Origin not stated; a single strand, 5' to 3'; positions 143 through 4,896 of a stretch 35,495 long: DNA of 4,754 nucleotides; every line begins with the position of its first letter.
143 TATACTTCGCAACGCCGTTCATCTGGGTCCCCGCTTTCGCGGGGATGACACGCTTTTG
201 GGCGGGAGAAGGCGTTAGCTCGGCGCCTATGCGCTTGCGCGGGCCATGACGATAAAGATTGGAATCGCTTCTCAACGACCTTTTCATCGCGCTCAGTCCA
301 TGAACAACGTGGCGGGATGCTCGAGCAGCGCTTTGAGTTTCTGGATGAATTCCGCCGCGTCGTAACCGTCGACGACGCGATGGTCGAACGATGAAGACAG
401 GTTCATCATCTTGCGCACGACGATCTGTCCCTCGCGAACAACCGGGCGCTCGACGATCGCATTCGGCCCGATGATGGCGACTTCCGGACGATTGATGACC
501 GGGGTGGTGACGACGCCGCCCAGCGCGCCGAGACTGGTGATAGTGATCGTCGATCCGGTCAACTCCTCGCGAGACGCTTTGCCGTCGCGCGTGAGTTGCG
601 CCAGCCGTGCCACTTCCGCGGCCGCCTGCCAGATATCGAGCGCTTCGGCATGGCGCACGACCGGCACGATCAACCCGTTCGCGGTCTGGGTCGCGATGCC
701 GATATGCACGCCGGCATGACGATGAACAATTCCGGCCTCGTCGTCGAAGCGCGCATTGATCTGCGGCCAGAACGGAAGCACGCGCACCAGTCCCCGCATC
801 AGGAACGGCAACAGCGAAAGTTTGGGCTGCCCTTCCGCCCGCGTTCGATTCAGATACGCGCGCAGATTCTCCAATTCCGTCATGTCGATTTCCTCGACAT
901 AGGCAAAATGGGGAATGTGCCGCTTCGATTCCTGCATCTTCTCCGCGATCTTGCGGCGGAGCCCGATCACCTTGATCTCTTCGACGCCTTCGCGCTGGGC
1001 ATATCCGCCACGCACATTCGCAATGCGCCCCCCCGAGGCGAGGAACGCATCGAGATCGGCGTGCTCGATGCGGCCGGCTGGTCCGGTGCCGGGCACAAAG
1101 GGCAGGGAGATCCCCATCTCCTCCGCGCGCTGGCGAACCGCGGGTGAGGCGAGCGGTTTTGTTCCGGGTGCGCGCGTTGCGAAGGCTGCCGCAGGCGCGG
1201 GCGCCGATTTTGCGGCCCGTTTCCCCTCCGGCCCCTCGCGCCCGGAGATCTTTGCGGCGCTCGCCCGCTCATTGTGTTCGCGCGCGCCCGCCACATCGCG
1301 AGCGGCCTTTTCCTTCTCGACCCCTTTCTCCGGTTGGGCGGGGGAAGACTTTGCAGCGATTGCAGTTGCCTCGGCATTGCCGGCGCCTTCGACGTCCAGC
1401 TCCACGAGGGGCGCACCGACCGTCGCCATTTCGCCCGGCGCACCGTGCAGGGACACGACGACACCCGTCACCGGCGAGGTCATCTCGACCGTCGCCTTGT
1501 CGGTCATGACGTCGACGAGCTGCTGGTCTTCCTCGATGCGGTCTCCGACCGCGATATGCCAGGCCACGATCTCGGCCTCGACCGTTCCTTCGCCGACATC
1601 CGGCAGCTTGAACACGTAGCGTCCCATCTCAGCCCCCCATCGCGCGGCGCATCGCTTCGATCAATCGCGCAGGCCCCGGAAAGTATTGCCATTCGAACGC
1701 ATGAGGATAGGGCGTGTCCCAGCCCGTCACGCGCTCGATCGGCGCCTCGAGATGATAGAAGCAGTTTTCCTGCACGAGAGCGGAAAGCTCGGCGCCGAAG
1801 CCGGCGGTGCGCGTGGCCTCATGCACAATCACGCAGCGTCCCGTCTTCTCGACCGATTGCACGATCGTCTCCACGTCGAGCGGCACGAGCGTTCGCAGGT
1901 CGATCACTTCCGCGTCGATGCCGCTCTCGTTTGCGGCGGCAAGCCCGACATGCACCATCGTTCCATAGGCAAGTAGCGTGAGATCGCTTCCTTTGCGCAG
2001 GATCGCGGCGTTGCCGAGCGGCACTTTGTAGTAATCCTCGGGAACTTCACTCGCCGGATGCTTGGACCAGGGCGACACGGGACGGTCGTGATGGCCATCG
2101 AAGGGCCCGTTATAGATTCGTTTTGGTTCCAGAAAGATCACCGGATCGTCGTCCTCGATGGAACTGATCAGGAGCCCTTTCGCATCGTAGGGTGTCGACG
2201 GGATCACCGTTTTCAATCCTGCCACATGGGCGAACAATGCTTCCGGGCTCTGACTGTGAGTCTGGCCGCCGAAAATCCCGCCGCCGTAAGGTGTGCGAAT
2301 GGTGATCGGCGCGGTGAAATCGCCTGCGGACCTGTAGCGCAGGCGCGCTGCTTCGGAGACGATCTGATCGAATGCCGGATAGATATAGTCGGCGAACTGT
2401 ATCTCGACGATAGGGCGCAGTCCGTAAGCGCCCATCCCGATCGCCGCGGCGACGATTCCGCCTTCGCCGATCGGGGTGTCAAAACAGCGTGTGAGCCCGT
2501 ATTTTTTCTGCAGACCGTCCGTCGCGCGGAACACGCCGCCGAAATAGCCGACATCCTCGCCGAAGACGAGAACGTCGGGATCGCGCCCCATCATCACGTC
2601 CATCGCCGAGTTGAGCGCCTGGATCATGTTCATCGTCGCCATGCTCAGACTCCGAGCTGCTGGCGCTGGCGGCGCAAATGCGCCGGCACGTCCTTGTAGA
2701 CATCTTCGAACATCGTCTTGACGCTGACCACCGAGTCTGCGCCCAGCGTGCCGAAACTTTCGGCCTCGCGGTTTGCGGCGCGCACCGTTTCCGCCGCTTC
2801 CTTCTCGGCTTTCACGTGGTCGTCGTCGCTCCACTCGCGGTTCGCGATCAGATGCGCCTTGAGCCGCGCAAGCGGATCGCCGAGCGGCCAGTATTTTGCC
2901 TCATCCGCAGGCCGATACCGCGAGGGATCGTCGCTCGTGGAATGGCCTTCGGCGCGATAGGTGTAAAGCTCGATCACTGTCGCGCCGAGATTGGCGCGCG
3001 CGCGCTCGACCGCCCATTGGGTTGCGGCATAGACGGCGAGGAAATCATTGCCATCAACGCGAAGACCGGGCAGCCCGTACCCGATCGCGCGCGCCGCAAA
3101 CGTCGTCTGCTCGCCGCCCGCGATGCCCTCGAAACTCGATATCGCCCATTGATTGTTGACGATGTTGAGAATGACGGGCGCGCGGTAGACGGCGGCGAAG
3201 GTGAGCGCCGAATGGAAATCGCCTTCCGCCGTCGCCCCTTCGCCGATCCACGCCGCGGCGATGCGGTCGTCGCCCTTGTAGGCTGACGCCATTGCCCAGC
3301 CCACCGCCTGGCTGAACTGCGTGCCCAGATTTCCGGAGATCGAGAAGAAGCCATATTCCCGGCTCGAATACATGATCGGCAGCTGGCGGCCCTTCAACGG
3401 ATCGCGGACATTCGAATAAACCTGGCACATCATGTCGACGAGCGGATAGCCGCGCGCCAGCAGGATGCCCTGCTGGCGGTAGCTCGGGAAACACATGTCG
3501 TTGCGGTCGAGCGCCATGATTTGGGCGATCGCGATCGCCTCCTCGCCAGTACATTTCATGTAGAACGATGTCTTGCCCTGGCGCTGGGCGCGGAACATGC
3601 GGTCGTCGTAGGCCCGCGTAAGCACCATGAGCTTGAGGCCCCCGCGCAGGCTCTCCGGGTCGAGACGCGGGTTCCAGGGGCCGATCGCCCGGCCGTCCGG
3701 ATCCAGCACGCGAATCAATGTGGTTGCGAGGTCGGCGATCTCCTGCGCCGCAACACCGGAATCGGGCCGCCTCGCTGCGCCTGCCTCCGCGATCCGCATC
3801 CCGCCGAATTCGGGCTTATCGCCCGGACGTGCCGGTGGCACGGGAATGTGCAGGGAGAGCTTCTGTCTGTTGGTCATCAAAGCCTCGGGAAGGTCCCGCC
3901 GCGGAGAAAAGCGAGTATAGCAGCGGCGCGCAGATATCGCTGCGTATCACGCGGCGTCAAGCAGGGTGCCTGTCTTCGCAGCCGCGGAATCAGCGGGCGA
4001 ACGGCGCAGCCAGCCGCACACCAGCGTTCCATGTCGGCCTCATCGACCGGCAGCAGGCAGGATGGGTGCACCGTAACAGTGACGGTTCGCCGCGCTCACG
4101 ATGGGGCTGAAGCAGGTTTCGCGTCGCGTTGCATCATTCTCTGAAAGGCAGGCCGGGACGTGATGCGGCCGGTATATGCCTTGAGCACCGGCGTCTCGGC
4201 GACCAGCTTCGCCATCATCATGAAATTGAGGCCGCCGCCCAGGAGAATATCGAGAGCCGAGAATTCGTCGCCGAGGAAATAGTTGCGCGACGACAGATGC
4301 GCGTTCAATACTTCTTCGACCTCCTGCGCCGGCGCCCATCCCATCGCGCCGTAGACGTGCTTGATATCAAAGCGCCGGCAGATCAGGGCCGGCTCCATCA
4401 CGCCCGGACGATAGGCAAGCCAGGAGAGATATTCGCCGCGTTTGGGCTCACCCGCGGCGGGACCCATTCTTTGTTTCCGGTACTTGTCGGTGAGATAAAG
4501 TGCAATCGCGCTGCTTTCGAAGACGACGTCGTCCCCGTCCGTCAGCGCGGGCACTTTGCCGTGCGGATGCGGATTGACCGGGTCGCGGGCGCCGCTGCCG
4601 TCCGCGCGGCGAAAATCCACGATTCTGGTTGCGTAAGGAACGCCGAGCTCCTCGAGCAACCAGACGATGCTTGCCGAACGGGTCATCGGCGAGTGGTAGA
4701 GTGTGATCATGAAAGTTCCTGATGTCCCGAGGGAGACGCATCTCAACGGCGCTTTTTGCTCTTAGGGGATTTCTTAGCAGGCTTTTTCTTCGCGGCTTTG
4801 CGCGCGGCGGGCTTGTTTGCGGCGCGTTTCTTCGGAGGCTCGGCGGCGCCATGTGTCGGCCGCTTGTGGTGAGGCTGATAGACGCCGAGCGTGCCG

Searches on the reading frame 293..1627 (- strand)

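Call 8: search_protein_families(library=pfam, proteins=[window:293-1627:-], max_evalue=0.001)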
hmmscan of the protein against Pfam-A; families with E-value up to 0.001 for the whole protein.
window:293-1627:- (444 aa): 3 families
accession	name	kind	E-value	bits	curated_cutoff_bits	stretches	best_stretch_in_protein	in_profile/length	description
PF00198.28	2-oxoacid_dh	-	5.2e-80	268.7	23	1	215-443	4-232/232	2-oxoacid dehydrogenases acyltransferase (catalytic domain)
PF00364.28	Biotin_lipoyl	-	4.7e-17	62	22.1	1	6-77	3-73/73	Biotin-requiring enzyme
PF02817.22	E3_binding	-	3.4e-11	43.6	23.7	1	158-192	1-35/36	e3 binding domain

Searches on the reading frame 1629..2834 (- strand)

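Call 8: search_protein_families(library=pfam, proteins=[window:1629-2834:-], max_evalue=0.001)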
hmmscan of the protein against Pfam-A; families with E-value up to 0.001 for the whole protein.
window:1629-2834:- (401 aa): 2 families
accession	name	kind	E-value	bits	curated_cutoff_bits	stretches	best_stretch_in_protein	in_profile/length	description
PF02779.29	Transket_pyr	-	1.1e-39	136.3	27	1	67-242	2-173/174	Transketolase, pyrimidine binding domain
PF02780.25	Transketolase_C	-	8.6e-38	129.5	25.9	1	274-390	1-123/124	Transketolase, C-terminal domain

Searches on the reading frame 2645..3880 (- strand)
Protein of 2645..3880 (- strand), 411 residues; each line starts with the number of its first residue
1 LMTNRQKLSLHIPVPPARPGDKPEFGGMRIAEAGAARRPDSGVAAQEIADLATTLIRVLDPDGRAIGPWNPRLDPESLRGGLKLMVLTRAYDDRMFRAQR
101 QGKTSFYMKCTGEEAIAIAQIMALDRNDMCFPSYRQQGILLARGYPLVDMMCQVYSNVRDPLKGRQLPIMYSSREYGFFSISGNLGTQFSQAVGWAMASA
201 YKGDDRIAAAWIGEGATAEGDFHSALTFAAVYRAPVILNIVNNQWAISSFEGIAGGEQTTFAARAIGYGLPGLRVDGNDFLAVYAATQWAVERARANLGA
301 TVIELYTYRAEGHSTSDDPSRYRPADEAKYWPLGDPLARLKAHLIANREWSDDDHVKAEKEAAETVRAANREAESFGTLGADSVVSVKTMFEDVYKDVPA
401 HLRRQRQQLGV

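Call 8: search_protein_families(library=pfam, proteins=[window:2645-3880:-], max_evalue=0.001)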
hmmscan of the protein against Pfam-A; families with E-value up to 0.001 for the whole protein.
window:2645-3880:- (411 aa): 3 families
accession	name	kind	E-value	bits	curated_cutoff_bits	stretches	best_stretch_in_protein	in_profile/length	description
PF00676.26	E1_dh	-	1.5e-96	323.4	22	1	83-376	2-294/300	Dehydrogenase E1 component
PF12573.13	OxoDH_E1alpha_N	-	1.3e-12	47.7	25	1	7-45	2-40/41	2-oxoisovalerate dehydrogenase E1 alpha subunit N terminal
PF13292.11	DXP_synthase_N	-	0.0002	21.1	21.2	1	182-249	110-177/274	1-deoxy-D-xylulose-5-phosphate synthase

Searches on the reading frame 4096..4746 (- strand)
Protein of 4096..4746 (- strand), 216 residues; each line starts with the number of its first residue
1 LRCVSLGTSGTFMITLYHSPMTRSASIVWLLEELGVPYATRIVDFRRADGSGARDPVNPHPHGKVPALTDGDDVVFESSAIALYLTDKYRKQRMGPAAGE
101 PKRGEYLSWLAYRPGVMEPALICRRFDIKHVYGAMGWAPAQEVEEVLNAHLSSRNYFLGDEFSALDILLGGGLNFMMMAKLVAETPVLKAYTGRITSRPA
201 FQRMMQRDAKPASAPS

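Call 9: search_protein_families(library=pfam, proteins=[window:4096-4746:-], max_evalue=0.001)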
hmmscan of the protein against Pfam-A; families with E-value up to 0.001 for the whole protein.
window:4096-4746:- (216 aa): 4 families
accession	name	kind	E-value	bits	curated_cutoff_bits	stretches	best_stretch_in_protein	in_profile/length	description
PF02798.26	GST_N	-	2.1e-11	44.4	20.9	1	14-86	3-75/76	Glutathione S-transferase, N-terminal domain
PF13409.12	GST_N_2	-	1.7e-10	41.7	25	1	27-87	8-69/70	Glutathione S-transferase, N-terminal domain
PF13417.12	GST_N_3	-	4.3e-09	37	22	1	16-90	1-72/75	Glutathione S-transferase, N-terminal domain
PF00043.30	GST_C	-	0.00061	20.4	20.7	0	145-199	36-93/93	Glutathione S-transferase, C-terminal domain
